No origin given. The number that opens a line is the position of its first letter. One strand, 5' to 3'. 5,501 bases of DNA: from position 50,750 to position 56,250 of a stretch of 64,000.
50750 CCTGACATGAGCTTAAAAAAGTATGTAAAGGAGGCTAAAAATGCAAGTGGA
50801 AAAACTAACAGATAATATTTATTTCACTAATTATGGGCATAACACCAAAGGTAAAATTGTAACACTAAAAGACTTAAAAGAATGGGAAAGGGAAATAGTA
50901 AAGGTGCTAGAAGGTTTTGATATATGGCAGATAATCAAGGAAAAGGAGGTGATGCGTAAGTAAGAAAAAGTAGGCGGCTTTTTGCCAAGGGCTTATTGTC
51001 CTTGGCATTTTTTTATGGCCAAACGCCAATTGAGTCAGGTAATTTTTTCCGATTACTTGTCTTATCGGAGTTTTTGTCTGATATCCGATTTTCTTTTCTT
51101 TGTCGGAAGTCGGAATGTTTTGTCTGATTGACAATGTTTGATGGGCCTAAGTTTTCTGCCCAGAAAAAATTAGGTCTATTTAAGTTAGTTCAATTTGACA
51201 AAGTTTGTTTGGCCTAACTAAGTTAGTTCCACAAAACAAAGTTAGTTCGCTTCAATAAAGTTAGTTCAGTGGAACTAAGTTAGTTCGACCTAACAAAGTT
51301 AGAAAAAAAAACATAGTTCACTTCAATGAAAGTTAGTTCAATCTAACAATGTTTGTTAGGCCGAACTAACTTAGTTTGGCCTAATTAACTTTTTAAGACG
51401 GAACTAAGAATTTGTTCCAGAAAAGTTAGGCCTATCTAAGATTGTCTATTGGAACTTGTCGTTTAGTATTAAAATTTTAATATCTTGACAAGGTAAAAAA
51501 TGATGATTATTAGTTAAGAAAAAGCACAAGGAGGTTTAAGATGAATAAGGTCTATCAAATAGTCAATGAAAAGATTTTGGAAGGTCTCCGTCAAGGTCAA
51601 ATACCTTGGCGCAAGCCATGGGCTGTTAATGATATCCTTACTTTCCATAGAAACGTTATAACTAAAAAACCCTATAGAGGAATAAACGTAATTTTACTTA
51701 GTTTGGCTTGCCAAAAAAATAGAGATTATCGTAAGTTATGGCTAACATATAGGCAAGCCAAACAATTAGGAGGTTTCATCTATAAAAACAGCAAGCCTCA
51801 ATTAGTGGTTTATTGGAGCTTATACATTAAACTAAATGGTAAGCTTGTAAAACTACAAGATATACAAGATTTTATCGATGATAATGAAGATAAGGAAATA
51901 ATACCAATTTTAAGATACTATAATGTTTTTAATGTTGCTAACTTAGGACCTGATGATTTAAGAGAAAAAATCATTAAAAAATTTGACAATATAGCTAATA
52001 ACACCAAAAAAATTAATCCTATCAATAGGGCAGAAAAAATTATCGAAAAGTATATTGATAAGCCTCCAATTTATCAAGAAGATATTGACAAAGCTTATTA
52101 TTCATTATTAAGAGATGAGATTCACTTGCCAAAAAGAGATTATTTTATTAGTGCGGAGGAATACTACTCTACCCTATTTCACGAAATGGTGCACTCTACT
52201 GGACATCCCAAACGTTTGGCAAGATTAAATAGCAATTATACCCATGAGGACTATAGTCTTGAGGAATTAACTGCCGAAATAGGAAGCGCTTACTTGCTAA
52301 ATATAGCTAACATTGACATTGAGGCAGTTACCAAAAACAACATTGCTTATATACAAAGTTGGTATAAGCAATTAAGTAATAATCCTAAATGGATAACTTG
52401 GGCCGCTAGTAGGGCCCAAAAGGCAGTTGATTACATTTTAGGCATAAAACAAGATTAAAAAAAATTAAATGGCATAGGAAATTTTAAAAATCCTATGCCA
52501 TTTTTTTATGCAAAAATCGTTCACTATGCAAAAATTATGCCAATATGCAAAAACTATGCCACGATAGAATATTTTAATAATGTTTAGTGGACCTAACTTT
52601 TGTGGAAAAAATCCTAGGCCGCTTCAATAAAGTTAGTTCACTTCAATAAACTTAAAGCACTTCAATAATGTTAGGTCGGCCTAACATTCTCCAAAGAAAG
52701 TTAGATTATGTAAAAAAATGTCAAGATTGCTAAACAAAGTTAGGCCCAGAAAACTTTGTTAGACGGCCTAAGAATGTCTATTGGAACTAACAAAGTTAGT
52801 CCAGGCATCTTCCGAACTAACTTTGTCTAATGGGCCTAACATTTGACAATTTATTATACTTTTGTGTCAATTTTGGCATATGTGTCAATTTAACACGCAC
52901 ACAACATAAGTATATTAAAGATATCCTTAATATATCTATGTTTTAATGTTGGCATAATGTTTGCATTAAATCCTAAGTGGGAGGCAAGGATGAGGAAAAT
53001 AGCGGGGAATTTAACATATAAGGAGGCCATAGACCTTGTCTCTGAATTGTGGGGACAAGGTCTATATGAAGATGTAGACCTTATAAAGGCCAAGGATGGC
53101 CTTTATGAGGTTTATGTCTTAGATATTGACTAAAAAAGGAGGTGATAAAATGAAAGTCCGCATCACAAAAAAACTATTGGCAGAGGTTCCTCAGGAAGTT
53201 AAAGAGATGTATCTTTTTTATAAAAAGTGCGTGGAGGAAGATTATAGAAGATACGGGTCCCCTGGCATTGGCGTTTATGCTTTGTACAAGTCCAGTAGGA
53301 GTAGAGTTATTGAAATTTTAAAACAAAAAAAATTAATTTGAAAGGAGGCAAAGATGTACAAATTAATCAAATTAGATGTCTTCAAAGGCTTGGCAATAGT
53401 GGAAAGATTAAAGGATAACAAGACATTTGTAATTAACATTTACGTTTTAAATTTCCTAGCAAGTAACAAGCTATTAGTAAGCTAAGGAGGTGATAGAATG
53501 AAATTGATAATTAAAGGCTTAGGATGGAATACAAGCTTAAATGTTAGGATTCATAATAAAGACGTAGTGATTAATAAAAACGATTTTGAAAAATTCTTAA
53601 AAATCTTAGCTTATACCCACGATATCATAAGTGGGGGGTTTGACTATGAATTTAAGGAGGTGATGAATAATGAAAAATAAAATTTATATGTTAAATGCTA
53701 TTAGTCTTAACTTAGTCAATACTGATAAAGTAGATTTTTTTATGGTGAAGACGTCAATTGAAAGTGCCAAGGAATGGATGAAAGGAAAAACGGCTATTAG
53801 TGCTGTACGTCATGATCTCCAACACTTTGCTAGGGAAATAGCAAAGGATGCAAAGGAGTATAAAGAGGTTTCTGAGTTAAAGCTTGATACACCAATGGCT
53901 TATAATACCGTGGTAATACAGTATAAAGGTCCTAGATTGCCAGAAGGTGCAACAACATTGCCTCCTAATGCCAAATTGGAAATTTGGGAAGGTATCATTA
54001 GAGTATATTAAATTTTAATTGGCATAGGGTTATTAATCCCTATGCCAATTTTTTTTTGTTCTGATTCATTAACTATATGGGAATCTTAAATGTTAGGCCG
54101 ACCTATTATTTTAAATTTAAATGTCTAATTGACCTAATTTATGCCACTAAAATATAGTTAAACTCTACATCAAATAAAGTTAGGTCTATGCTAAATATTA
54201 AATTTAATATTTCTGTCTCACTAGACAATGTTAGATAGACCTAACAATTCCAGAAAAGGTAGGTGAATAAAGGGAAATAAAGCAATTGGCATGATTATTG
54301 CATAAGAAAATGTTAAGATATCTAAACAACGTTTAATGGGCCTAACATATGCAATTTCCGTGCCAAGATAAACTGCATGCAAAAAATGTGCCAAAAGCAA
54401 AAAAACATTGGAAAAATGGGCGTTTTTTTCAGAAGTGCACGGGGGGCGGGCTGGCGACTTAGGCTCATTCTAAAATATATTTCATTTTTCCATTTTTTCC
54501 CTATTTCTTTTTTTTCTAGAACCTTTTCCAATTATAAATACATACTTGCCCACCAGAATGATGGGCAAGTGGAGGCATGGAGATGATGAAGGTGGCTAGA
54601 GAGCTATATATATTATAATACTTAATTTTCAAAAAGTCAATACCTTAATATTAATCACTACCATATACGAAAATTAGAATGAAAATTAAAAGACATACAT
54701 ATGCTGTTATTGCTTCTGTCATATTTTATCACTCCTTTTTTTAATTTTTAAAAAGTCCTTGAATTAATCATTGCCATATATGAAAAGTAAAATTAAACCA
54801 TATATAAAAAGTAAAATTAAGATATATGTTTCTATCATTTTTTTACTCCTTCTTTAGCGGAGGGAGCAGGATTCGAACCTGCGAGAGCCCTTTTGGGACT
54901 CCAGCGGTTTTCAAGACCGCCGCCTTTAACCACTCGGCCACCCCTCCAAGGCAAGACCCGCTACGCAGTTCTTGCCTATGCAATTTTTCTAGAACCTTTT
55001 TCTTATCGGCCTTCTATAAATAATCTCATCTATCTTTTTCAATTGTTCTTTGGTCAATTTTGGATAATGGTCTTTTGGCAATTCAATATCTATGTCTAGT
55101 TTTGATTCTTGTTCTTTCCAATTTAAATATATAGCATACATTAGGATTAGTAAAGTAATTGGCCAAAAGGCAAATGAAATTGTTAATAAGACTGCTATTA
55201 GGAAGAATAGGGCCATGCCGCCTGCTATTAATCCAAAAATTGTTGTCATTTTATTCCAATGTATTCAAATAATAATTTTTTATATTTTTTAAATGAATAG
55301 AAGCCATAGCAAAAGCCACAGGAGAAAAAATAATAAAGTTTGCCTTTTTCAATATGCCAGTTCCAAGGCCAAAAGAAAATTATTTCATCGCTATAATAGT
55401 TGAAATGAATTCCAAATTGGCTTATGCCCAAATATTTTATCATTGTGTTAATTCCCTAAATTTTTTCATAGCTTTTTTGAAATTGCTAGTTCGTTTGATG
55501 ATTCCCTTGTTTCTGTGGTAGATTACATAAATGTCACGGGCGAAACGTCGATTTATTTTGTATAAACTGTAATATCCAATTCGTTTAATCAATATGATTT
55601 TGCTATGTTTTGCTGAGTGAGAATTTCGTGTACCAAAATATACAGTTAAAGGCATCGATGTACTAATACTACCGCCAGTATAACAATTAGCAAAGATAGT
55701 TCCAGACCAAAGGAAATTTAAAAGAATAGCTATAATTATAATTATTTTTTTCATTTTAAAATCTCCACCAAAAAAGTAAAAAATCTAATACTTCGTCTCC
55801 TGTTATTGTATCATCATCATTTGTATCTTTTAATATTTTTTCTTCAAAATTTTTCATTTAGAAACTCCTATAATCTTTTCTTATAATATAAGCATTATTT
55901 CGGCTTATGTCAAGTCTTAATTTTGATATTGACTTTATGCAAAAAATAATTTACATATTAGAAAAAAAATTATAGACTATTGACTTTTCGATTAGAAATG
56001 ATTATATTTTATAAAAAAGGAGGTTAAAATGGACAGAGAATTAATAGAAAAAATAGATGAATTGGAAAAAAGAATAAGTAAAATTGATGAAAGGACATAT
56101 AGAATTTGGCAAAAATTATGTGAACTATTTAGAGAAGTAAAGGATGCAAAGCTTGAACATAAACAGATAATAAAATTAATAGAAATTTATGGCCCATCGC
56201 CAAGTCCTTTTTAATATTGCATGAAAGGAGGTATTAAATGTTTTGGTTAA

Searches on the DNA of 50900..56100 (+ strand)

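Call 81: search_rna_families(source=window, start=50900, end=56100, threshold=evalue, max_evalue=1)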
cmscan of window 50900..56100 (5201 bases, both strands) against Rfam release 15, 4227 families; matches with E-value up to 1: 10.
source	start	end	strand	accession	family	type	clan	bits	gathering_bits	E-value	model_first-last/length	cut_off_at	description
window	54858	54947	-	RF00005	tRNA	Gene; tRNA;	CL00001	58.7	29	3.3e-11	1-71/71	no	tRNA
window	51256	51393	-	RF04251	MIR5070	Gene; miRNA;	CL00139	35.3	100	0.00045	1-116/116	no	MIR5070 microRNA precursor family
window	51276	51373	-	RF03596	mir-5880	Gene; miRNA;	-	34.4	97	0.00026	1-79/79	no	mir-5880 microRNA precursor family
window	51276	51373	+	RF03596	mir-5880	Gene; miRNA;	-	33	97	0.00063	1-79/79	no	mir-5880 microRNA precursor family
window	54857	54947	+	RF04354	Plastid-ycf2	Cis-reg;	-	27.6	65.7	0.013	1-75/75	no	Plastid-ycf2 5UTR RNA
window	51204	51297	+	RF04071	MIR2863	Gene; miRNA;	CL00139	25.8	94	0.064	1-113/113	no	MIR2863 microRNA precursor family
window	51273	51376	-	RF04070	MIR6440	Gene; miRNA;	-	24.1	95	0.32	1-108/108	no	MIR6440 microRNA precursor family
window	54858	54912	+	RF04351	Plastid-psbl-rps4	Cis-reg;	-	23.2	68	0.16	1-53/53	no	Plastid-psbl-rps4 3UTR RNA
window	50956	51102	+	RF00558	L20_leader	Cis-reg; leader;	-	22.6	58.7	0.42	1-127/127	no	Ribosomal protein L20 leader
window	54841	54962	-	RF02223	sX4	Gene; sRNA;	-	20.5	70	0.38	1-167/167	no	Proteobacterial sRNA sX4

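Call 92: search_dna_similar(query=window:51100-51540:+, collection=plasmids, mode=distant, max_evalue=0.01)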
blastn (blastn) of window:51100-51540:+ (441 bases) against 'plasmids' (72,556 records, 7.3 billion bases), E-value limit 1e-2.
No match.

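Call 93: search_dna_similar(query=window:51100-51540:+, collection=phages, mode=distant, max_evalue=0.01)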
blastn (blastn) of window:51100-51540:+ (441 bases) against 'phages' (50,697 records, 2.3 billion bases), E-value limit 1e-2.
No match.

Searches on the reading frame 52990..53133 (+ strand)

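Call 45: search_protein_families(library=pfam, proteins=[window:52990-53133:+], max_evalue=1)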
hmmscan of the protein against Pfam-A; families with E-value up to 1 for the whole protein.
window:52990-53133:+ (47 aa): 1 family
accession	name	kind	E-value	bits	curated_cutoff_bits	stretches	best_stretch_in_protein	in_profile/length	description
PF13670.12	PepSY_2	-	0.026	15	24.3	1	16-45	34-62/83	Peptidase propeptide and YPEB domain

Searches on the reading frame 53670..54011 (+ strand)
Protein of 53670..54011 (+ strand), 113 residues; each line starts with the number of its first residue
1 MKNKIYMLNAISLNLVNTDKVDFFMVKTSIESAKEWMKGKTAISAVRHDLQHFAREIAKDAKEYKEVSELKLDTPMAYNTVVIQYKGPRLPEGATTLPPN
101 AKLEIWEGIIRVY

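Call 45: search_protein_families(library=pfam, proteins=[window:53670-54011:+], max_evalue=1)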
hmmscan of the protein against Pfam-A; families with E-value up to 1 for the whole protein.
window:53670-54011:+ (113 aa): 1 family
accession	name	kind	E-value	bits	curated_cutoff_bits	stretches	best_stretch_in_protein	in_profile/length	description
PF08960.15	STIV_B116-like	-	0.017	15.7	26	1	5-49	1-45/101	STIV B116-like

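Call 54: search_protein_families(library=phrogs, proteins=[window:53670-54011:+], max_evalue=0.01)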
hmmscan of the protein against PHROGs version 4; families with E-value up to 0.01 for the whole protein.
window:53670-54011:+ (113 aa): 1 family
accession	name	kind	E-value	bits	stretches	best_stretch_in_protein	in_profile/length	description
phrog_5063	-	unknown function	3.9e-05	24.6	1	4-49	2-47/111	-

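Call 72: search_solved_structures(query=window:53670-54011:+, max_evalue=10)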
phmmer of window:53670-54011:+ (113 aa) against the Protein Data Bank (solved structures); distinct sequences matched with E-value up to 10: 0.

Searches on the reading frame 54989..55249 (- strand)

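Call 64: search_protein_families(library=pfam, proteins=[window:54989-55249:-], max_evalue=0.5)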
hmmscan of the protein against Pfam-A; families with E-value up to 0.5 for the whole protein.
window:54989-55249:- (86 aa): 4 families
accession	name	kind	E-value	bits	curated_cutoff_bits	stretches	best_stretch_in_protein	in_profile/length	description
PF10003.15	DUF2244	-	0.039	14.1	27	1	4-55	18-68/138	Integral membrane protein (DUF2244)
PF05620.16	TMEM208_SND2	-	0.1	12.9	22.9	1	18-46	104-133/167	SRP-independent targeting protein 2/TMEM208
PF20990.2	DUF2207_C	-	0.13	12.4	33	1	6-45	144-185/247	Predicted membrane protein (DUF2207) C-terminal domain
PF11014.13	DUF2852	-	0.35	11.4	22.5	1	18-42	10-34/116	Protein of unknown function (DUF2852)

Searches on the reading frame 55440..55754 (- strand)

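Call 64: search_protein_families(library=pfam, proteins=[window:55440-55754:-], max_evalue=0.5)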
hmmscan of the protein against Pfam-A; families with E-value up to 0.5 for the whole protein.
window:55440-55754:- (104 aa): 1 family
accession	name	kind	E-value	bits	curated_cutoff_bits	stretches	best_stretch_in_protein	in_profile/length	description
PF18929.5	DUF5678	-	0.14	12.5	23.2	1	76-101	10-34/49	Family of unknown function (DUF5678)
